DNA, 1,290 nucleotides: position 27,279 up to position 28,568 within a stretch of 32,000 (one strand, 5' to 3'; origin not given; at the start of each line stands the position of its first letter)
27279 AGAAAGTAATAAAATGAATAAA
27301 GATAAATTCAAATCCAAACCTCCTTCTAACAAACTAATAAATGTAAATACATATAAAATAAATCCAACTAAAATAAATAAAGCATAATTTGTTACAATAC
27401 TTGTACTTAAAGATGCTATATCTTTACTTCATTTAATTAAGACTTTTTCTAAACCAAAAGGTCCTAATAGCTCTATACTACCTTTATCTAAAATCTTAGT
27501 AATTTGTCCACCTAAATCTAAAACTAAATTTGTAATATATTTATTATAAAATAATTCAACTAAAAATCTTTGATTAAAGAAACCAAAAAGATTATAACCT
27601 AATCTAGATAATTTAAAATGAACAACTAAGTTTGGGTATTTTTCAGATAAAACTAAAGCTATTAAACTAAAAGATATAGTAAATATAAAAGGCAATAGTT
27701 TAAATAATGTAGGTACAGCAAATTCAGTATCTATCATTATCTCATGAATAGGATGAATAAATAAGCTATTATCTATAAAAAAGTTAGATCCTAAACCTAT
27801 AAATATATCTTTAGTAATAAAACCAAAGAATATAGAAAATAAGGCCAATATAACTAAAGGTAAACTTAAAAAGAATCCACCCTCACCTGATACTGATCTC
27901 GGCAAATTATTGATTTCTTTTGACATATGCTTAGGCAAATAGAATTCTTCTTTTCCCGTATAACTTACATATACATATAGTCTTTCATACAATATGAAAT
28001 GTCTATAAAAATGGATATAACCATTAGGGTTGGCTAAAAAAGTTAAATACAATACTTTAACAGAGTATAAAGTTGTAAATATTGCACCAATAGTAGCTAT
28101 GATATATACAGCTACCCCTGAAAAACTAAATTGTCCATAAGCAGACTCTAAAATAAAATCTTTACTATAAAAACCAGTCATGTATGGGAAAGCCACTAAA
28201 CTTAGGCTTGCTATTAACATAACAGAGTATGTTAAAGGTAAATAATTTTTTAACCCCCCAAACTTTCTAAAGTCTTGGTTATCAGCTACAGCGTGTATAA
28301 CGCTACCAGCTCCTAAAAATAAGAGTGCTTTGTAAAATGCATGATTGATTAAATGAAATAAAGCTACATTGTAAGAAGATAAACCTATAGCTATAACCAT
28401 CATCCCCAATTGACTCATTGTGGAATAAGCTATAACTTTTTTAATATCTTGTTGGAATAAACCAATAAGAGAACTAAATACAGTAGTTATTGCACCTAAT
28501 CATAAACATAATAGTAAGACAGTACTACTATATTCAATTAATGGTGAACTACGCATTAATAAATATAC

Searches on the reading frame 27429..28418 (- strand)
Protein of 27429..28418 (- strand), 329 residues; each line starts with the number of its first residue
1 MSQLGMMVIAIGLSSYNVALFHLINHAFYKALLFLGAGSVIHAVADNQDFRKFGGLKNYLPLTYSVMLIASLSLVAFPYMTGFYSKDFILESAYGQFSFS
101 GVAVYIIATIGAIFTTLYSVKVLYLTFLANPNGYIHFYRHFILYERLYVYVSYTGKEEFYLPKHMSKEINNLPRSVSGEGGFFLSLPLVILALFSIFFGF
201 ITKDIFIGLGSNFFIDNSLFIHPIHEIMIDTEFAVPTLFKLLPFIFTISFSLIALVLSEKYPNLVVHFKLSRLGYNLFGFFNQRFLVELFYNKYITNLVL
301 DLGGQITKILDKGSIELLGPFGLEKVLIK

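Call 13: find_encoding_contigs(protein=window:27429-28418:-, flank=10000, max_places=8)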
Protein window:27429-28418:- (329 aa): 3 contigs read that carry it; 3 places shown.
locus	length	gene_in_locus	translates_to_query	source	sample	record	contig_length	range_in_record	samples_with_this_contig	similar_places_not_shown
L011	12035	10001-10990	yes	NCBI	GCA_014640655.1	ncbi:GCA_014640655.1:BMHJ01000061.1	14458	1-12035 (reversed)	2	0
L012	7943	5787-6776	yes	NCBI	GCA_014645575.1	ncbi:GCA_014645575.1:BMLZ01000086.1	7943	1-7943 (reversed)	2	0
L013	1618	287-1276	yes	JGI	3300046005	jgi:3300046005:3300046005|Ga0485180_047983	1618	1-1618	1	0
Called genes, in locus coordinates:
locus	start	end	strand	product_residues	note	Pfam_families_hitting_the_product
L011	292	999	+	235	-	PF00361:Proton_antipo_M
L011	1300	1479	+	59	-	PF00361:Proton_antipo_M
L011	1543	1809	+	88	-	PF00361:Proton_antipo_M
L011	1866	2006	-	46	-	-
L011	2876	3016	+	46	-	-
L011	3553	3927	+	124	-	PF00507:Oxidored_q4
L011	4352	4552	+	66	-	-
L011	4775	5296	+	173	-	PF00420:Oxidored_q2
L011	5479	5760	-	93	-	-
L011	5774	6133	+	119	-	PF00961:LAGLIDADG_1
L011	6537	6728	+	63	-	-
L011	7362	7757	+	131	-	PF00961:LAGLIDADG_1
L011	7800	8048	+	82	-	PF00961:LAGLIDADG_1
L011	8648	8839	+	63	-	-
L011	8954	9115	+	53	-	-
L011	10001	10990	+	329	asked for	PF00361:Proton_antipo_M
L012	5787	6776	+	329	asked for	PF00361:Proton_antipo_M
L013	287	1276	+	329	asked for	PF00361:Proton_antipo_M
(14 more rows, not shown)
